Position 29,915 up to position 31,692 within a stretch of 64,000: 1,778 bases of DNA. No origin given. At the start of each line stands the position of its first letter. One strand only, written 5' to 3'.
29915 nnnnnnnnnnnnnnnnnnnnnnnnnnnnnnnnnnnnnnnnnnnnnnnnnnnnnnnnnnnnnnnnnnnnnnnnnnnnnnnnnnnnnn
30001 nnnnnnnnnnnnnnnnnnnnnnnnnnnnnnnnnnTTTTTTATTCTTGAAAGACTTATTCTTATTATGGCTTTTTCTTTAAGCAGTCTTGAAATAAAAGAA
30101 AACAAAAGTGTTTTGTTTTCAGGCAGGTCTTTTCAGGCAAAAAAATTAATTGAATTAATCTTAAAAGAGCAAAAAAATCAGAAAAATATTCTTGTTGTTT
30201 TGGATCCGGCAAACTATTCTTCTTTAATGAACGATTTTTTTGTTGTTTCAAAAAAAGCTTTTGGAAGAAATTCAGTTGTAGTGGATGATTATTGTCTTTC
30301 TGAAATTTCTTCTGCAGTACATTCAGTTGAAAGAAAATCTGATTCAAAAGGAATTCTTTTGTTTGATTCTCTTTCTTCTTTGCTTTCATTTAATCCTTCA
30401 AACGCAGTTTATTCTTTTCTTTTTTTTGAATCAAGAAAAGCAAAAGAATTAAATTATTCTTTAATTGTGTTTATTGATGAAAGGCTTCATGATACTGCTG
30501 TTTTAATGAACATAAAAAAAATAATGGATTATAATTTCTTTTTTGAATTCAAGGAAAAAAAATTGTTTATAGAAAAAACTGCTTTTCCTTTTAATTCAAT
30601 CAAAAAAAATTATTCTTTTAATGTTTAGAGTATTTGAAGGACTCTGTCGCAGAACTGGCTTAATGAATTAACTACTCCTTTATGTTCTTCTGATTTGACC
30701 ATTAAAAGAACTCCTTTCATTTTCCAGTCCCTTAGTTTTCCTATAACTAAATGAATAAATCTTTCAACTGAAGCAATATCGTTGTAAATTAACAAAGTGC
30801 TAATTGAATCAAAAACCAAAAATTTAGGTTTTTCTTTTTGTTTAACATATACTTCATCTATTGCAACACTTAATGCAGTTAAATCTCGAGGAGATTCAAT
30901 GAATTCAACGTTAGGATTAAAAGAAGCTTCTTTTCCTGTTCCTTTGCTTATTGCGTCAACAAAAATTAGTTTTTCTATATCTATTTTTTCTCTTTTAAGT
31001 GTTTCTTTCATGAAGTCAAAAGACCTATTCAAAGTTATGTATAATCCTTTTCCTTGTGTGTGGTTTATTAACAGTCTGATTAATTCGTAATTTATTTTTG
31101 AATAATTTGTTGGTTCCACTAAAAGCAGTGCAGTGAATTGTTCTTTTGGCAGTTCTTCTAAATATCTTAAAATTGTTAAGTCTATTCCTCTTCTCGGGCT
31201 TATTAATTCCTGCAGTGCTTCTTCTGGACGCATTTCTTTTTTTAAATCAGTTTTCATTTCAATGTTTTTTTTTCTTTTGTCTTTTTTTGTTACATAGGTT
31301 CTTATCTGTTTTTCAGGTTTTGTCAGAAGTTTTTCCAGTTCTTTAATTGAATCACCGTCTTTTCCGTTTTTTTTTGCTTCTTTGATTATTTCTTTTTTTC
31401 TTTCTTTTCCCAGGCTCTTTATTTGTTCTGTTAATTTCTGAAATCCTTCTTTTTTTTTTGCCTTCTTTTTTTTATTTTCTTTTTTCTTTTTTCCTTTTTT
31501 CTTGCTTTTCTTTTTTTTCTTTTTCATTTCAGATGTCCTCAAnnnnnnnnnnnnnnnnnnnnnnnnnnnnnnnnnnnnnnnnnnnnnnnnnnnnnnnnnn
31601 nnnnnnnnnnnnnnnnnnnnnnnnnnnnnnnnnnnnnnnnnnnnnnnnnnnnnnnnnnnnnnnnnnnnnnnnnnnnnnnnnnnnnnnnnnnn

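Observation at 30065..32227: FlaH/KaiC-like ATPase flanked by two Walker-A-less KaiC-like paralogs next to the pilus locus; a third paralog lies at 5240-5848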

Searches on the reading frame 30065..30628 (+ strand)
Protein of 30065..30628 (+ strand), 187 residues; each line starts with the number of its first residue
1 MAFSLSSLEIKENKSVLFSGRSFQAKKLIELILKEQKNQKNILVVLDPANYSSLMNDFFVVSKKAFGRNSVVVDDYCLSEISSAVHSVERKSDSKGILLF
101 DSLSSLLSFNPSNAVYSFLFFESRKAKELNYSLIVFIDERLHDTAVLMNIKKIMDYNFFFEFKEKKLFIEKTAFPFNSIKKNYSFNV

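Call 4: search_protein_families(library=pfam, proteins=[window:30065-30628:+], max_evalue=1)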
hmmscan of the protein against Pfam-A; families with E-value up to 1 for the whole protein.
window:30065-30628:+ (187 aa): 4 families
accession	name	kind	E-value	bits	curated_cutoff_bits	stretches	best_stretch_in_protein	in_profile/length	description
PF05763.18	DUF835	-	0.0063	16.7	33.1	1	91-153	73-135/136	Protein of unknown function (DUF835)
PF24711.1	YxiG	-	0.012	16.2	27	1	75-174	19-122/129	YxiG-like protein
PF24336.1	DUF7504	-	0.015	16.2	27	1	80-155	96-174/179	Family of unknown function (DUF7504)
PF20886.2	PWP3A-B_C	-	0.023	15.1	27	1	24-94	11-81/141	PWWP domain-containing DNA repair factor 3A/B, C-terminal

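Call 5: search_protein_families(library=ncbifam, proteins=[window:30065-30628:+], max_evalue=1)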
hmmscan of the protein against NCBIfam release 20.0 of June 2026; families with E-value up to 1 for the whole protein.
window:30065-30628:+ (187 aa): 3 families
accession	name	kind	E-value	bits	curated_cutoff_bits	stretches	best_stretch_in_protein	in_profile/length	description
NF006320.0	PRK08533.1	equivalog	0.013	15.1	215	1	90-152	113-175/230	flagellar accessory protein FlaH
NF041574.1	antitoxPezT_Strep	equivalog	0.034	13.4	470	1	11-72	30-88/251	type II toxin-antitoxin system toxin PezT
NF004723.0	PRK06067.1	subfamily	0.34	10.4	194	1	91-160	126-194/243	flagellar accessory protein FlaH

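Call 27: find_homologous_proteins(query=window:30065-30625:+)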
Query window:30065-30625:+ (187 aa): 14 proteins with E <= 0.001 among 207 candidates.
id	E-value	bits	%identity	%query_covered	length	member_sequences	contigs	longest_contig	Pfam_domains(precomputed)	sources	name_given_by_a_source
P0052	3.9e-109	380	100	100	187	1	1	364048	-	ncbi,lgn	-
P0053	4.1e-85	302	78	100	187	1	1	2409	-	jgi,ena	-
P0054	1.1e-81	291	76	100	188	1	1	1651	-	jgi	jgi:hypothetical protein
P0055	2.5e-80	286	77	100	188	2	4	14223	-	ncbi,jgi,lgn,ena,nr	ncbi:hypothetical protein KKG83_05660 [Candidatus Micrarchaeota archaeon]|nr:hypothetical protein [C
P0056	1.6e-74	267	67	100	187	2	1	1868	-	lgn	-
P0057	1.2e-71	258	67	100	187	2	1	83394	-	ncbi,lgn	ncbi:MAG: hypothetical protein ABIJ74_00715 [archaeon]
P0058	2.1e-70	254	70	99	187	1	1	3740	-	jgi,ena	-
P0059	1.7e-69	251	68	97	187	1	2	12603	-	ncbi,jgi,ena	-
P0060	1.9e-69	251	66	99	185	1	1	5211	-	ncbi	-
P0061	9.2e-68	245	66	100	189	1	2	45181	-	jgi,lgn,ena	-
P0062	5.0e-63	230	63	100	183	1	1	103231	-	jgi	jgi:lysine/ornithine N-monooxygenase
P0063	7.9e-63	229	63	100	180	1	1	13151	-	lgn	-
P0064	4.3e-62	227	63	100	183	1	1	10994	-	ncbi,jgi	-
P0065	2.7e-36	143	56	71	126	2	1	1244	-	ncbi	ncbi:MAG: hypothetical protein COX63_02210, partial [Candidatus Diapherotrites archaeon CG_4_10_14_0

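Call 49: predict_structure(alignment_id=A3)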
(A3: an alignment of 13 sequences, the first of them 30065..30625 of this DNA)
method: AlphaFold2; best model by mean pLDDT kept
length: 187 residues; sequences in the alignment: 13
mean_pLDDT: 85.1   pTM: 0.85
mean pLDDT of the five models: 85.1, 82.7, 82.1, 80.2, 77.4
residues with pLDDT >= 90: 85; 70-90: 80; 50-70: 20; < 50: 2
segments of 3 or more residues with pLDDT < 50: none
pLDDT, mean of each block of 10 residues (from residue 1): 87 92 90 82 71 77 81 85 82 77 91 94 89 93 91 93 93 61 90
secondary structure, 60 per line:
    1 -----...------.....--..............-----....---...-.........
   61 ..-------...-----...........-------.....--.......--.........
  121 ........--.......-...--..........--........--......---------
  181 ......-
elements in order: E15-19 H22-35 E41-44 H52-57 E58-62 E70-72 H78-88 E96-100 H103-109 H112-128 E131-137 H144-153 E156-163 E166-171 E181-186

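Call 51: search_protein_representatives(alignment_id=A3)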
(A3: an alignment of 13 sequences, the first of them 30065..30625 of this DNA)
Query: 13 sequences, 187 profile positions. Proteins with E-value up to 0.001 (for the whole library): 18; up to 1e-10: 3; up to 1e-30: 2. The best 18 are listed.
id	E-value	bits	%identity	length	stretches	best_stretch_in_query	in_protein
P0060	5.6e-92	322.8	-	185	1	1-186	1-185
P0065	3.3e-51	189.9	-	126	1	1-133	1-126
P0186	2.3e-16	76.3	-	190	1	73-176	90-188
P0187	3.0e-08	49.8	-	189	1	12-172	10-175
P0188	8.2e-08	48.4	-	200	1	76-166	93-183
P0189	2.5e-07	46.9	-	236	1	66-176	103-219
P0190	3.9e-06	42.9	-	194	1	81-157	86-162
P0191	8.5e-06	41.8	-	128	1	76-166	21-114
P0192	3.2e-05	40.0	-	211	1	76-171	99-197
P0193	4.1e-05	39.6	-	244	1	68-159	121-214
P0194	4.6e-05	39.4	-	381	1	78-170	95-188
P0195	1.7e-04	37.6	-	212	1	86-170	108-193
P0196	2.4e-04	37.1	-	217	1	60-175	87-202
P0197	4.4e-04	36.2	-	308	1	76-156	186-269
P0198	4.9e-04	36.1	-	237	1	73-165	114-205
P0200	8.3e-04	35.4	-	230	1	3-168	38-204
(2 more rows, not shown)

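Call 52: search_protein_families(library=pfam, proteins=[P0186, P0187, P0188, P0189, P0190, P0192, P0193, P0194, P0196, P0200], max_evalue=0.01)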
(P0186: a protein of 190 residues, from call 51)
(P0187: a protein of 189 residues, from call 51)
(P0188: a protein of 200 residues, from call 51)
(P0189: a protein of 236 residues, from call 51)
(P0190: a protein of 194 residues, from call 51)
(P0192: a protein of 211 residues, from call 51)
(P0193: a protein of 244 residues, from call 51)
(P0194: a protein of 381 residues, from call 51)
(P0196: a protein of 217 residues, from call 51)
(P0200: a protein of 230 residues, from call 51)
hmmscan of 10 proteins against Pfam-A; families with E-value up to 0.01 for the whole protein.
P0186 (190 aa): 1 family
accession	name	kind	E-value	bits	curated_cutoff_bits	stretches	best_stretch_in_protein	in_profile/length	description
PF06745.19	ATPase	-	1.1e-05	25.3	26.6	1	38-153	52-164/231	KaiC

P0187 (189 aa): 0 families

P0188 (200 aa): 3 families
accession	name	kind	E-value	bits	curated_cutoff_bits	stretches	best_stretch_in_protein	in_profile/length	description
PF24336.1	DUF7504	-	5.9e-11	43.6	27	1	38-176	30-178/179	Family of unknown function (DUF7504)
PF23365.1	DUF7090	-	2.9e-08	34.1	27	1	8-178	17-183/192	Family of unknown function (DUF7090)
PF06745.19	ATPase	-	4e-08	33.4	26.6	1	12-181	22-191/231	KaiC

P0189 (236 aa): 4 families
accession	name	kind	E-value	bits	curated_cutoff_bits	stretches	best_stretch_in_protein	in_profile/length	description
PF06745.19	ATPase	-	1.6e-16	60.8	26.6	1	6-208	1-194/231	KaiC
PF24336.1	DUF7504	-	8.5e-10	39.8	27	1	88-200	59-178/179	Family of unknown function (DUF7504)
PF23365.1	DUF7090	-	2.9e-05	24.3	27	1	21-203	14-184/192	Family of unknown function (DUF7090)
PF05625.17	PAXNEB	-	0.0057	16.2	28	0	141-205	204-276/366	PAXNEB protein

P0190 (194 aa): 0 families

P0192 (211 aa): 3 families
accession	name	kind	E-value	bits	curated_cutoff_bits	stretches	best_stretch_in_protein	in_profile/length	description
PF24336.1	DUF7504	-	2.5e-10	41.5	27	1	72-184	59-177/179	Family of unknown function (DUF7504)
PF06745.19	ATPase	-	1.5e-06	28.2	26.6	1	5-168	15-167/231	KaiC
PF23365.1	DUF7090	-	0.00013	22.1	27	1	4-188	12-184/192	Family of unknown function (DUF7090)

P0193 (244 aa): 4 families
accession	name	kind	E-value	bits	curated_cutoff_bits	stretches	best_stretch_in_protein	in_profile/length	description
PF06745.19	ATPase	-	4.2e-19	69.3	26.6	1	20-199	2-169/231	KaiC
PF05625.17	PAXNEB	-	2.9e-07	30.3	28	1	89-210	145-267/366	PAXNEB protein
PF24336.1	DUF7504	-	1.5e-06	29.3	27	1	100-210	59-174/179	Family of unknown function (DUF7504)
PF14417.12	MEDS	-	1.6e-05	25.2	29.8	1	54-119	17-82/161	MEDS: MEthanogen/methylotroph, DcmR Sensory domain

P0194 (381 aa): 6 families
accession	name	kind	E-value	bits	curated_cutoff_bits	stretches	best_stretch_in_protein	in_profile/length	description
PF06745.19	ATPase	-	1.1e-14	54.8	26.6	1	3-184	2-193/231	KaiC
PF24336.1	DUF7504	-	2.9e-09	38.1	27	1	86-176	81-177/179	Family of unknown function (DUF7504)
PF23365.1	DUF7090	-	3.9e-09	37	27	1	91-179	96-183/192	Family of unknown function (DUF7090)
PF05763.18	DUF835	-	1.1e-08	35.4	33.1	1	49-162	20-126/136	Protein of unknown function (DUF835)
PF05625.17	PAXNEB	-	1.6e-05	24.6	28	1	95-177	177-271/366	PAXNEB protein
PF10483.15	Elong_Iki1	-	0.0055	16.7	22.5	1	93-169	69-144/292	Elongator subunit Iki1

P0196 (217 aa): 5 families
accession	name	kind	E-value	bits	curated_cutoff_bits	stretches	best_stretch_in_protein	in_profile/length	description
PF06745.19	ATPase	-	8.4e-15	55.2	26.6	1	3-191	1-191/231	KaiC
PF05625.17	PAXNEB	-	2.3e-07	30.6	28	1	92-189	167-274/366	PAXNEB protein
PF24336.1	DUF7504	-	2e-05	25.6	27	1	91-186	72-178/179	Family of unknown function (DUF7504)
PF05763.18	DUF835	-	5e-05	23.5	33.1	1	99-178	55-133/136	Protein of unknown function (DUF835)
PF23365.1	DUF7090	-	0.00025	21.3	27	1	50-189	43-184/192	Family of unknown function (DUF7090)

P0200 (230 aa): 6 families
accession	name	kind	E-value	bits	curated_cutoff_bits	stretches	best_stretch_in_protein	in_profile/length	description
PF24336.1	DUF7504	-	7e-19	69.4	27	1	47-194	30-177/179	Family of unknown function (DUF7504)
PF06745.19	ATPase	-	2.3e-15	57.1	26.6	1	6-199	3-190/231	KaiC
PF23365.1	DUF7090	-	1.1e-10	41.9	27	1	75-195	67-181/192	Family of unknown function (DUF7090)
PF05763.18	DUF835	-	4.3e-07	30.2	33.1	1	102-190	54-136/136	Protein of unknown function (DUF835)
PF08433.16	KTI12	-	0.00069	19.6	22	1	21-63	4-43/271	Chromatin associated protein KTI12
PF13173.12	AAA_14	-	0.0057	17.1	27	0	21-93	5-79/129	AAA domain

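Call 65: search_protein_families(library=padloc, proteins=[window:30065-30628:+], max_evalue=0.01)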
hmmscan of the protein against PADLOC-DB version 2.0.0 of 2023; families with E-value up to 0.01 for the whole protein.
window:30065-30628:+ (187 aa): 0 families

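Call 70: search_solved_structures(query=A4, max_evalue=10, show_alignments=0)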
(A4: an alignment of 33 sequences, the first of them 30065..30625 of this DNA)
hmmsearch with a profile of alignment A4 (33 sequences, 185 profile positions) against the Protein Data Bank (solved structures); distinct sequences matched with E-value up to 10: 9.
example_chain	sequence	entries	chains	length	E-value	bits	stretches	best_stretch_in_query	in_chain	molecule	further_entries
8zn5_B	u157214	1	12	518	4e-06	29.8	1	40-166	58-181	KaiC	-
8zn6_F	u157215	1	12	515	0.017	18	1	43-162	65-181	KaiC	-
8zn7_D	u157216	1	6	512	0.16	14.9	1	98-161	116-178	KaiC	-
2dr3_A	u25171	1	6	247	0.23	14.3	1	44-134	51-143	UPF0273 protein PH0284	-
2mzb_A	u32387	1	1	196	0.97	12.3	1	41-85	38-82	Adenosylcobinamide-phosphate guanylyltransferase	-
3rsb_A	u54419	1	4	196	0.99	12.2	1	41-85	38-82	Adenosylcobinamide-phosphate guanylyltransferase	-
6z2c_A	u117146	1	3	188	1.3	11.8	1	11-69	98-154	Neutrophil gelatinase-associated lipocalin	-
2zts_A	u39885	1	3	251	1.5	11.6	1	44-130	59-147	Putative uncharacterized protein PH0186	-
4yds_A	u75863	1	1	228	1.7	11.4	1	96-183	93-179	Flagella-related protein H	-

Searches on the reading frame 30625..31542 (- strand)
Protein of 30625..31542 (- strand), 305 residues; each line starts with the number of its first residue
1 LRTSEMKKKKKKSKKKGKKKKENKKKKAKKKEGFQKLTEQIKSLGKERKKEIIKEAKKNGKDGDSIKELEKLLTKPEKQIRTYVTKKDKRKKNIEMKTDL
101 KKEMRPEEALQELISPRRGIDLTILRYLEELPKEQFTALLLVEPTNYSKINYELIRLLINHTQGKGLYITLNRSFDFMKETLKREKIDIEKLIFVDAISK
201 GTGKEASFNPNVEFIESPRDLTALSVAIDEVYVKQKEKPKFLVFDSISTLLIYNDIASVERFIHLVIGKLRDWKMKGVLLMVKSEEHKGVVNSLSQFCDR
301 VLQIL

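Call 4: search_protein_families(library=pfam, proteins=[window:30625-31542:-], max_evalue=1)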
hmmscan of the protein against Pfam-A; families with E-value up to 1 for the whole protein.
window:30625-31542:- (305 aa): 5 families
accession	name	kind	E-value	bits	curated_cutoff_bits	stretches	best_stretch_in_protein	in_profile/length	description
PF24336.1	DUF7504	-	6.9e-09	36.9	27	1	211-303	80-178/179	Family of unknown function (DUF7504)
PF23365.1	DUF7090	-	0.0002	21.6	27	1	181-302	60-180/192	Family of unknown function (DUF7090)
PF06745.19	ATPase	-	0.00032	20.6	26.6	1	163-289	48-170/231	KaiC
PF11387.14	DUF2795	-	0.0097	16.2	25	0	49-72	19-42/54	Protein of unknown function (DUF2795)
PF05763.18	DUF835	-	0.055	13.7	33.1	1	217-265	57-103/136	Protein of unknown function (DUF835)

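Call 5: search_protein_families(library=ncbifam, proteins=[window:30625-31542:-], max_evalue=1)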
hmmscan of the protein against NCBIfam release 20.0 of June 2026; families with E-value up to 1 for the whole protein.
window:30625-31542:- (305 aa): 4 families
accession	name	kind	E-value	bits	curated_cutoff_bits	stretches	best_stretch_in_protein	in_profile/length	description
TIGR00437.1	feoB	equivalog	0.0054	15.5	315.65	1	27-214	136-323/594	ferrous iron transport protein B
NF047368.1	collar_FlbB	equivalog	0.011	15.6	110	1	7-134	43-165/193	periplasmic-type flagellar collar protein FlbB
NF007225.0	PRK09643.1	equivalog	0.076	12.7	190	1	90-148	95-152/204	RNA polymerase sigma factor SigM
NF045780.1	TrlF_fam_ATP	equivalog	0.45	9.1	350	1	9-122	447-551/944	TrlF family AAA-like ATPase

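Call 65: search_protein_families(library=padloc, proteins=[window:30625-31542:-], max_evalue=0.01)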
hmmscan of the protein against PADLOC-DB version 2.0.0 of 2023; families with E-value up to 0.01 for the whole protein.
window:30625-31542:- (305 aa): 0 families
